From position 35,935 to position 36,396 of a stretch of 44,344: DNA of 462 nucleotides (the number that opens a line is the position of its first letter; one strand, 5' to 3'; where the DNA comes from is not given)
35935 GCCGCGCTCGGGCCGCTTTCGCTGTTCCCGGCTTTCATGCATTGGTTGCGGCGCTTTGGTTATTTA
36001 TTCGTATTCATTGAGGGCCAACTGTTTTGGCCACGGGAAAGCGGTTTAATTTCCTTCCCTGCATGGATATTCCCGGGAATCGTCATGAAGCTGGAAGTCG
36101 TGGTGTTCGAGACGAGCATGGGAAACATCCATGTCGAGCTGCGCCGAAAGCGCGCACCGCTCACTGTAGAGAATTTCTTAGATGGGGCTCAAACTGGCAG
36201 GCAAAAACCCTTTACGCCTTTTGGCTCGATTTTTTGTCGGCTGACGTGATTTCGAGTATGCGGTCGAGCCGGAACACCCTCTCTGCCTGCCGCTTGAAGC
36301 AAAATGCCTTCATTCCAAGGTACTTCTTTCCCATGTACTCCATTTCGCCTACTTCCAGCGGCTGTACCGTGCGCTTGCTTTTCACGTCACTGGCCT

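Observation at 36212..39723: wHTH / HerA-like ATPase / Pif1-family helicase with WYL tail: candidate undescribed defence or mobile-element module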

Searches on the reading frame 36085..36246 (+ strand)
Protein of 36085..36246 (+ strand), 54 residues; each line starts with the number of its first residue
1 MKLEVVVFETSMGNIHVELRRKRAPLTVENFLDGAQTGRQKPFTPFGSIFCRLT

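Call 40: search_protein_families(library=pfam, proteins=[window:36085-36246:+], max_evalue=0.05)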
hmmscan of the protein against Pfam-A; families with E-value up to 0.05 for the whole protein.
seq(54 aa): 1 family
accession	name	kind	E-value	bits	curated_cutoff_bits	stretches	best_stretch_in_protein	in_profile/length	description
PF00160.26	Pro_isomerase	-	1.4e-06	29.1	21.7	1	6-52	2-44/159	Cyclophilin type peptidyl-prolyl cis-trans isomerase/CLD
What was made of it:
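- Checked: It is real: 36085-36180 (+) encodes 32 aa that match Pro_isomerase PF00160 at profile positions 2-44 of 159 (E 1.4e-6, call 40).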
